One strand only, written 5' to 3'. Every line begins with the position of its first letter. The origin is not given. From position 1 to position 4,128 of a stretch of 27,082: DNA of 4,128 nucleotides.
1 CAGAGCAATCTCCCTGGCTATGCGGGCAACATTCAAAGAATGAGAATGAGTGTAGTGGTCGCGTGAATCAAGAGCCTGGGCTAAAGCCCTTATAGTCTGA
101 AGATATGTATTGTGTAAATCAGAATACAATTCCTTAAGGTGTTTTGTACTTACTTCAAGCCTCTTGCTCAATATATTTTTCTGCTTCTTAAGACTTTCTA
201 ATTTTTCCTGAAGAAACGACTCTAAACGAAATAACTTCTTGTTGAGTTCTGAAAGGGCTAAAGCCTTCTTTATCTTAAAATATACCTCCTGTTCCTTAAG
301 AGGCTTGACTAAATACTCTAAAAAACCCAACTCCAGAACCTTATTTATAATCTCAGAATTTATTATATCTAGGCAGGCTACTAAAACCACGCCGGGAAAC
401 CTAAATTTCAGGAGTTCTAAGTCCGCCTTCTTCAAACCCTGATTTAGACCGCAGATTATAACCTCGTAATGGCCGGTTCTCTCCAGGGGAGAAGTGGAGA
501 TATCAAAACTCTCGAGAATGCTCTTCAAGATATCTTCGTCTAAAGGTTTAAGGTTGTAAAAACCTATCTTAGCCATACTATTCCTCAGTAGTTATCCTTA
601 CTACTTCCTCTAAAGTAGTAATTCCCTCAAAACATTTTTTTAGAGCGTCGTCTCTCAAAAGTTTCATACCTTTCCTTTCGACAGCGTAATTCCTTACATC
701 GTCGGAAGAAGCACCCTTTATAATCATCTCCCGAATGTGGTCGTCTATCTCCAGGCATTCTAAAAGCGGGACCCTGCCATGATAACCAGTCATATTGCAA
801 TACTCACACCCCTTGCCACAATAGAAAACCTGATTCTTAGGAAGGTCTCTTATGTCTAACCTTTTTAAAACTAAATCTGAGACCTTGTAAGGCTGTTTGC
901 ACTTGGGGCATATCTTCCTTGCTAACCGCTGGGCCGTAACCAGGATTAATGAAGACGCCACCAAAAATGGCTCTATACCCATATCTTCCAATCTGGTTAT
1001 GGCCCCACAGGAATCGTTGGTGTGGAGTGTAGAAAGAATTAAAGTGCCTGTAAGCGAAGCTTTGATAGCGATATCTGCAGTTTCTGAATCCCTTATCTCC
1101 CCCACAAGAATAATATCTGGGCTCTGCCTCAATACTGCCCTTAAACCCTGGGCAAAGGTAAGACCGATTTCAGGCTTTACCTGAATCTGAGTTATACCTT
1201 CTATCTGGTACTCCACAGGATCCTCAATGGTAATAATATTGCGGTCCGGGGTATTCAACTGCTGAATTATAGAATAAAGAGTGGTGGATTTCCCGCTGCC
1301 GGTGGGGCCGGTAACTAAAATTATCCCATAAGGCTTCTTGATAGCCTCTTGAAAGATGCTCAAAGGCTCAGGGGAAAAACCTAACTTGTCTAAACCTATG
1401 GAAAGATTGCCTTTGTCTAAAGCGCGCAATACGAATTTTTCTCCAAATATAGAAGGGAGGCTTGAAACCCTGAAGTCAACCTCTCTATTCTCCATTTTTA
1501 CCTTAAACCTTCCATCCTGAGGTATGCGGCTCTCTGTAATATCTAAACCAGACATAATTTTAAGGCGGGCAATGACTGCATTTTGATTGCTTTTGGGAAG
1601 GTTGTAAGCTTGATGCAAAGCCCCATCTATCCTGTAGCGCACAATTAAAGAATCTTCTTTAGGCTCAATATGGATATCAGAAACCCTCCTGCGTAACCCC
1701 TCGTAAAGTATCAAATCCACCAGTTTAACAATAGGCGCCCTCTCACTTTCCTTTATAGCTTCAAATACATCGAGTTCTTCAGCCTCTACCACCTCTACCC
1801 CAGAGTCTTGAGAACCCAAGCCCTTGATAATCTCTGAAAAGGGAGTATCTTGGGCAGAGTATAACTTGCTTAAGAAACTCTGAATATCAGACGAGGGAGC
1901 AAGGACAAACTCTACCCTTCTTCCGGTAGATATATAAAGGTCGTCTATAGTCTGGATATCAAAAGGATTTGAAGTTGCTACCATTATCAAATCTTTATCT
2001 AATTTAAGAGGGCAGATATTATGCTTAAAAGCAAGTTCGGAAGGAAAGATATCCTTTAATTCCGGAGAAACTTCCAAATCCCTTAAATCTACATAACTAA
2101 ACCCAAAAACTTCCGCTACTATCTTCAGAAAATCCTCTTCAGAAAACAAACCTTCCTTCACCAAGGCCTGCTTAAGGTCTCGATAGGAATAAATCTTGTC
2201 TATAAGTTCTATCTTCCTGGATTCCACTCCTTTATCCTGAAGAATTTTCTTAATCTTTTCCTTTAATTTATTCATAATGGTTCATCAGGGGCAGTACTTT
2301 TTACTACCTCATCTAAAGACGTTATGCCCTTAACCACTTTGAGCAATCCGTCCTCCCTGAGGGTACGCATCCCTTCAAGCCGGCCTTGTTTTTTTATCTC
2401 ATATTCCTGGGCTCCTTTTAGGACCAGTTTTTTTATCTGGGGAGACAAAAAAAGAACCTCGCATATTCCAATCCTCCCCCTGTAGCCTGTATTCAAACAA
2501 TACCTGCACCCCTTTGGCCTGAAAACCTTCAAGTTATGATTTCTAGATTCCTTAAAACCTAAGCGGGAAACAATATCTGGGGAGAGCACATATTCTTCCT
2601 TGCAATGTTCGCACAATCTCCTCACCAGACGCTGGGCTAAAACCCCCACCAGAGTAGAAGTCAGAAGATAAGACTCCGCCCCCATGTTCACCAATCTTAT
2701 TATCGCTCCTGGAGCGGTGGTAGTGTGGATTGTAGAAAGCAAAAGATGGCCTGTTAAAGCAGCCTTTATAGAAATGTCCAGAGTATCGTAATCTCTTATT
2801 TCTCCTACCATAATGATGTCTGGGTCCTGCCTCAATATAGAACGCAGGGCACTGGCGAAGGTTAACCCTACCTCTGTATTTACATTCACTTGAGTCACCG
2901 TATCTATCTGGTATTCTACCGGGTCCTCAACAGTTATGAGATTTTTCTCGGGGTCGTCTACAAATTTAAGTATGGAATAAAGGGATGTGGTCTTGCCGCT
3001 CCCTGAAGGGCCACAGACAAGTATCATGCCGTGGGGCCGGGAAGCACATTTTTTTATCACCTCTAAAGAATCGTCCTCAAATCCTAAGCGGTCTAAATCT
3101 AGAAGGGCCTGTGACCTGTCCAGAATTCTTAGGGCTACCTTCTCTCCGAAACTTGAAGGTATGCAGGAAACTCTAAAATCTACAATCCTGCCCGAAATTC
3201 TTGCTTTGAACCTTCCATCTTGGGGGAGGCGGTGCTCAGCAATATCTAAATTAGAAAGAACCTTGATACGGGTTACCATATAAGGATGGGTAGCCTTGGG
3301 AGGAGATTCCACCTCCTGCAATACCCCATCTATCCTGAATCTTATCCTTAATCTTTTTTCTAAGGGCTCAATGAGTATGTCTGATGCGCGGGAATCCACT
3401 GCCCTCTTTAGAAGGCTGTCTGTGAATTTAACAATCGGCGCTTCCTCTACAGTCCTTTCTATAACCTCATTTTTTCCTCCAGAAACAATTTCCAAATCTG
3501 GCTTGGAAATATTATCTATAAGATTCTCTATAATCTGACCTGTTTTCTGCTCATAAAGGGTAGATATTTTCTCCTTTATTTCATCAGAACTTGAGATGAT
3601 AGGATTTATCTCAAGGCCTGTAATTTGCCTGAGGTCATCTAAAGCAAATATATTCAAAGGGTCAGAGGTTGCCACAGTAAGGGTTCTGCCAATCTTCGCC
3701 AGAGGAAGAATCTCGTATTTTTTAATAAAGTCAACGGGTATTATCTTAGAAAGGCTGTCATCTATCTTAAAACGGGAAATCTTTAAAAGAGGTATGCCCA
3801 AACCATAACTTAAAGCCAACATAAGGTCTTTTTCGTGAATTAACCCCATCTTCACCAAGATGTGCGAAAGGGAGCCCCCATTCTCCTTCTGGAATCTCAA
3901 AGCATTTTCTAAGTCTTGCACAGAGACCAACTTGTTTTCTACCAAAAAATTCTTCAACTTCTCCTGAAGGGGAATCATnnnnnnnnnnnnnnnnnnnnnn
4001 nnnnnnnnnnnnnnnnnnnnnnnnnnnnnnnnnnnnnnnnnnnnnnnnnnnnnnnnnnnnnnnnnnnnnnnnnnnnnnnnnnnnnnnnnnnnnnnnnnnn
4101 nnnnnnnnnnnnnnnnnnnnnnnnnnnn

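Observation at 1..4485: Split c-di-GMP pilus motor: free-standing MshEN subunit, two MshEN-degenerate PilB ATPases and an HD-GYP enzyme in one operon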

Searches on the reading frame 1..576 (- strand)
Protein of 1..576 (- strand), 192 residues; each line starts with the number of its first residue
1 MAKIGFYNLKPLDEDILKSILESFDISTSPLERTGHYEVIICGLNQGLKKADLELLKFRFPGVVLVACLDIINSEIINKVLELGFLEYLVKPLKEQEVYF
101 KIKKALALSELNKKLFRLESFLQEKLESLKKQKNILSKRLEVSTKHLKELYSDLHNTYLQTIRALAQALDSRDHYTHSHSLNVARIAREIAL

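Call 7: search_protein_families(library=pfam, proteins=[window:1-576:-], max_evalue=0.01)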
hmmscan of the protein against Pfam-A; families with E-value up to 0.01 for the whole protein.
window:1-576:- (192 aa): 0 families

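Call 8: search_protein_families(library=ncbifam, proteins=[window:1-576:-], max_evalue=0.01)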
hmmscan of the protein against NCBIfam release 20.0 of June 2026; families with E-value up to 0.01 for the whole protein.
window:1-576:- (192 aa): 1 family
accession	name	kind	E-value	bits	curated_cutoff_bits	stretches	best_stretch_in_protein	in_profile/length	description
NF053512.1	nitric_RR_NosR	exception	7.9e-10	38.3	400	1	84-191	93-207/422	response regulator c-di-GMP phosphodiesterase, NosR family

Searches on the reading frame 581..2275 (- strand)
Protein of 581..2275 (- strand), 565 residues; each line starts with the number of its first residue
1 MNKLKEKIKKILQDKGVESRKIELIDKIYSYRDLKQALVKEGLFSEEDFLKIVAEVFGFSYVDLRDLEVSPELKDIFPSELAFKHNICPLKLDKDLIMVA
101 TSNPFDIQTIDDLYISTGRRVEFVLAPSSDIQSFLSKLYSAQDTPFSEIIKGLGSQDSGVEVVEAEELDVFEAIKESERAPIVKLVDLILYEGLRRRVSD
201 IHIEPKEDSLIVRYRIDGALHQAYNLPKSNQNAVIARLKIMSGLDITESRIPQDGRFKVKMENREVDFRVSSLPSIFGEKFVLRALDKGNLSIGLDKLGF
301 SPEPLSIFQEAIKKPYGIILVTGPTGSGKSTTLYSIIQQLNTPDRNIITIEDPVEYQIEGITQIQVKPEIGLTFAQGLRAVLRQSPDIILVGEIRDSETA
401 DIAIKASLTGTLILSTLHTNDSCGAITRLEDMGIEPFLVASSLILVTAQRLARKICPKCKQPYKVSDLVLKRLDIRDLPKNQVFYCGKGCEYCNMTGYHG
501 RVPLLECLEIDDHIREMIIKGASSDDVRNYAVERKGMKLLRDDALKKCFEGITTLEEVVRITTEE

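Call 7: search_protein_families(library=pfam, proteins=[window:581-2275:-], max_evalue=0.01)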
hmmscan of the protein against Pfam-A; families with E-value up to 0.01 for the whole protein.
window:581-2275:- (565 aa): 11 families
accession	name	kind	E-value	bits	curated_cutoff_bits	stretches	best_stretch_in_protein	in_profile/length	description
PF00437.27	T2SSE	-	1.5e-133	445.5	24.9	1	176-560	2-370/370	Type II/IV secretion system protein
PF05157.20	MshEN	-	2.3e-21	76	23.1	1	57-143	1-88/90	MshEN domain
PF25199.1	nSTAND_NTPase5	-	1.6e-05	25.2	34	1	310-359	35-85/145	Novel STAND NTPase 5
PF13401.12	AAA_22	-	0.00016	22.4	27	1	316-356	5-45/130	AAA domain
PF13173.12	AAA_14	-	0.0021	18.5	27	1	318-357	4-44/129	AAA domain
PF13191.12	AAA_16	-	0.0023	18.9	32.6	1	315-364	24-64/167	AAA ATPase domain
PF01637.24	ATPase_2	-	0.0023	18.2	33.2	1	313-370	17-74/225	ATPase domain predominantly from Archaea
PF13555.12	AAA_29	-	0.0026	17.9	27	1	315-334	21-40/61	P-loop containing region of AAA domain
PF00005.33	ABC_tran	-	0.004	18.2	25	1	318-352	13-46/137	ABC transporter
PF01580.24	FtsK_SpoIIIE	-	0.0044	16.9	24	1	288-340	15-63/221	FtsK/SpoIIIE family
PF20720.3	nSTAND3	-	0.008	16.3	27.2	0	315-355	16-56/155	Novel STAND NTPase 3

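Call 8: search_protein_families(library=ncbifam, proteins=[window:581-2275:-], max_evalue=0.01)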
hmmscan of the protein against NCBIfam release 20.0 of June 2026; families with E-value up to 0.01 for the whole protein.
window:581-2275:- (565 aa): 25 families
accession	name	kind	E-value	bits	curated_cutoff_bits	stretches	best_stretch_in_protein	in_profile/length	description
TIGR02538.1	type_IV_pilB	equivalog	2.2e-183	610.9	675.65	1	29-563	26-563/564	type IV-A pilus assembly ATPase PilB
TIGR02533.1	type_II_gspE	equivalog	1.2e-179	598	630.25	1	78-562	5-486/486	type II secretion system ATPase GspE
NF053534.1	T4PilAsmATPsTfpB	equivalog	1.6e-144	482.5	850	1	30-562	49-582/584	type IV pilus assembly ATPase TfpB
NF007755.0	PRK10436.1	equivalog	1.3e-134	449.4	617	1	81-563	13-460/465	type II secretion system protein GspE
NF041000.1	ATPase_ComGA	equivalog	2.7e-77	259.3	300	1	189-452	3-265/267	competence type IV pilus ATPase ComGA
TIGR01420.1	pilT_fam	subfamily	2.1e-50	171.9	319.1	1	189-453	5-269/343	PilT/PilU family type 4a pilus ATPase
TIGR02525.1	plasmid_TraJ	equivalog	2.9e-27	95.6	368.3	1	311-429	144-269/372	plasmid transfer ATPase TraJ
TIGR02524.1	dot_icm_DotB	equivalog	5.8e-23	81.7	463.3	1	310-429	128-256/358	Dot/Icm type IV secretion system ATPase DotB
TIGR02782.1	TrbB_P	equivalog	3.6e-17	62.6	304.55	1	318-433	138-256/303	P-type conjugative transfer ATPase TrbB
NF010469.0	PRK13894.1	subfamily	1.9e-15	57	508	1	309-430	143-265/320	conjugal transfer ATPase TrbB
TIGR02788.1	VirB11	equivalog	3.1e-15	56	249.95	1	308-432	137-265/308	P-type DNA transfer ATPase VirB11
NF058587.1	archaellum_moto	equivalog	3.4e-15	55.8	550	1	319-432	278-396/527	archaellum flagellar ATPase motor FlaI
NF010407.0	PRK13833.1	subfamily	5.7e-14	52.3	499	1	306-435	135-265/323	conjugal transfer protein TrbB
TIGR03819.1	heli_sec_ATPase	hypoth_equivalog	7.8e-12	45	373.15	1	303-434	166-302/340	TadA family conjugal transfer-associated ATPase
NF008411.1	PRK11234.1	equivalog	3.2e-09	35.7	1170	1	25-143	503-621/723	cyclic di-3',5'-guanylate-activated glycosyltransferase NfrB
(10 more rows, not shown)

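Call 11: find_encoding_contigs(protein=window:581-2275:-, flank=10000, max_places=6)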
Protein window:581-2275:- (565 aa): no gene with exactly this product is on record in the collection.

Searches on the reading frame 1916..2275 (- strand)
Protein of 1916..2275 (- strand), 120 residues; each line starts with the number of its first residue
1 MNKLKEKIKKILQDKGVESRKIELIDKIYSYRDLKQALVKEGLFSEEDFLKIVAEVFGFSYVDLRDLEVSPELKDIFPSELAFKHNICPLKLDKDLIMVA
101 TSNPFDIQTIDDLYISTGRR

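Call 82: search_protein_families(library=ncbifam, alignment_id=A3, max_evalue=1e-9)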
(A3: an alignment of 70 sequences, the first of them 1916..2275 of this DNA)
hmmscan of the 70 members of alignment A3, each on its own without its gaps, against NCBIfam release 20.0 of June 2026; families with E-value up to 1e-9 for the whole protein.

A. member 1, window:1916-2275:- (120 aa): 1 family
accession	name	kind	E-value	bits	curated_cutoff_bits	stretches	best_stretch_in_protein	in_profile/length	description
TIGR02538.1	type_IV_pilB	equivalog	3.3e-11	42.5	675.65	1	15-118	10-115/564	type IV-A pilus assembly ATPase PilB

B. families by the number of members that match (of 70 scanned): 4 families
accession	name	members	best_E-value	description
TIGR02538.1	type_IV_pilB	70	8.5e-21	type IV-A pilus assembly ATPase PilB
NF008411.1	PRK11234.1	46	3.5e-15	cyclic di-3',5'-guanylate-activated glycosyltransferase NfrB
NF053729.1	c-di-GMP_motif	32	2.3e-16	cyclic di-GMP-binding domain-containing protein, MshE-related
NF012033.0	PRK15489.1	28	3.4e-16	glycosyl transferase family protein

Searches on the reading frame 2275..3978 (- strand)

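Call 7: search_protein_families(library=pfam, proteins=[window:2275-3978:-], max_evalue=0.01)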
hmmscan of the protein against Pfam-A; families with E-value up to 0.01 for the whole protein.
window:2275-3978:- (568 aa): 7 families
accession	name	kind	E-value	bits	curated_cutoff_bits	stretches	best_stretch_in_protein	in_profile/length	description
PF00437.27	T2SSE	-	2.2e-134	448.2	24.9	1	178-559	4-369/370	Type II/IV secretion system protein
PF05157.20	MshEN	-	3.3e-21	75.5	23.1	1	60-146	1-88/90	MshEN domain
PF13401.12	AAA_22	-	0.00029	21.6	27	1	316-356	5-45/130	AAA domain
PF11165.13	DUF2949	-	0.0014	19.5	24.2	1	5-52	1-48/56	Protein of unknown function (DUF2949)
PF20720.3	nSTAND3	-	0.0073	16.5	27.2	0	315-353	16-54/155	Novel STAND NTPase 3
PF00005.33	ABC_tran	-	0.0078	17.3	25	0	318-353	13-48/137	ABC transporter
PF13191.12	AAA_16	-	0.0099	16.8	32.6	0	312-343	21-51/167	AAA ATPase domain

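Call 8: search_protein_families(library=ncbifam, proteins=[window:2275-3978:-], max_evalue=0.01)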
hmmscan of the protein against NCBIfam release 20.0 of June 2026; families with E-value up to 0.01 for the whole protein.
window:2275-3978:- (568 aa): 25 families
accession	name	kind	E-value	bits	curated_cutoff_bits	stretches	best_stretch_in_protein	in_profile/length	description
TIGR02538.1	type_IV_pilB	equivalog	1.3e-191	638.1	675.65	1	7-562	1-562/564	type IV-A pilus assembly ATPase PilB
TIGR02533.1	type_II_gspE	equivalog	3e-178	593.4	630.25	1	79-562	3-486/486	type II secretion system ATPase GspE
NF053534.1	T4PilAsmATPsTfpB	equivalog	1.1e-137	459.9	850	1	47-561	63-581/584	type IV pilus assembly ATPase TfpB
NF007755.0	PRK10436.1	equivalog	2.2e-130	435.4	617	1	85-560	14-457/465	type II secretion system protein GspE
NF041000.1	ATPase_ComGA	equivalog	1.8e-74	250.1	300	1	188-453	2-266/267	competence type IV pilus ATPase ComGA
TIGR01420.1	pilT_fam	subfamily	7.3e-53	180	319.1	1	188-456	4-272/343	PilT/PilU family type 4a pilus ATPase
TIGR02525.1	plasmid_TraJ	equivalog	4.4e-29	101.6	368.3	1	281-434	120-274/372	plasmid transfer ATPase TraJ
TIGR02524.1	dot_icm_DotB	equivalog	2.9e-19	69.5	463.3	1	313-433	131-260/358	Dot/Icm type IV secretion system ATPase DotB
TIGR02782.1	TrbB_P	equivalog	6.7e-17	61.7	304.55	1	315-435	135-258/303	P-type conjugative transfer ATPase TrbB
TIGR02788.1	VirB11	equivalog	1.8e-15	56.8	249.95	1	305-436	134-269/308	P-type DNA transfer ATPase VirB11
NF010407.0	PRK13833.1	subfamily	2.2e-15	56.9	499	1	307-436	136-266/323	conjugal transfer protein TrbB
NF058587.1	archaellum_moto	equivalog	5.5e-15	55.1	550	1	319-429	278-393/527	archaellum flagellar ATPase motor FlaI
NF010469.0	PRK13894.1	subfamily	2.3e-14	53.5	508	1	305-430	139-265/320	conjugal transfer ATPase TrbB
NF008411.1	PRK11234.1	equivalog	2.3e-13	49.5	1170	1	6-162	482-638/723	cyclic di-3',5'-guanylate-activated glycosyltransferase NfrB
TIGR03819.1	heli_sec_ATPase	hypoth_equivalog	1.6e-12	47.3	373.15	1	274-437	135-305/340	TadA family conjugal transfer-associated ATPase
NF053729.1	c-di-GMP_motif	domain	9.4e-12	44.6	38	1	11-57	5-51/53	cyclic di-GMP-binding domain-containing protein, MshE-related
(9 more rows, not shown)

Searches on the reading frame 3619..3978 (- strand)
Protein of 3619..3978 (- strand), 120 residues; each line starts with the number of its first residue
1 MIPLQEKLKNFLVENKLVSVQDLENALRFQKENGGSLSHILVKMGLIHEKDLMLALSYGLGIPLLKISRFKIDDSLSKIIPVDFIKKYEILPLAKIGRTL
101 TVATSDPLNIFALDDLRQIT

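Call 81: search_protein_families(library=ncbifam, alignment_id=A2, max_evalue=1e-9)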
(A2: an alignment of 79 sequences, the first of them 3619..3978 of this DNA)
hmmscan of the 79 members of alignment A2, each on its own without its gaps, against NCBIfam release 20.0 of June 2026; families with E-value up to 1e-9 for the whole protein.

A. member 1, window:3619-3978:- (120 aa): 3 families
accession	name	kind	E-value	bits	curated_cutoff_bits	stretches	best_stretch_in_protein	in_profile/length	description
TIGR02538.1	type_IV_pilB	equivalog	5.6e-18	64.9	675.65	1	7-119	1-113/564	type IV-A pilus assembly ATPase PilB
NF053729.1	c-di-GMP_motif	domain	8.9e-13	47.8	38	1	11-57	5-51/53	cyclic di-GMP-binding domain-containing protein, MshE-related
NF008411.1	PRK11234.1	equivalog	4.1e-12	45.3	1170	1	6-112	482-587/723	cyclic di-3',5'-guanylate-activated glycosyltransferase NfrB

B. families by the number of members that match (of 79 scanned): 4 families
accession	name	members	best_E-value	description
TIGR02538.1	type_IV_pilB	77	4.6e-20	type IV-A pilus assembly ATPase PilB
NF053729.1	c-di-GMP_motif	69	6.5e-18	cyclic di-GMP-binding domain-containing protein, MshE-related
NF008411.1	PRK11234.1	66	1.5e-17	cyclic di-3',5'-guanylate-activated glycosyltransferase NfrB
NF012033.0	PRK15489.1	43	6.4e-14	glycosyl transferase family protein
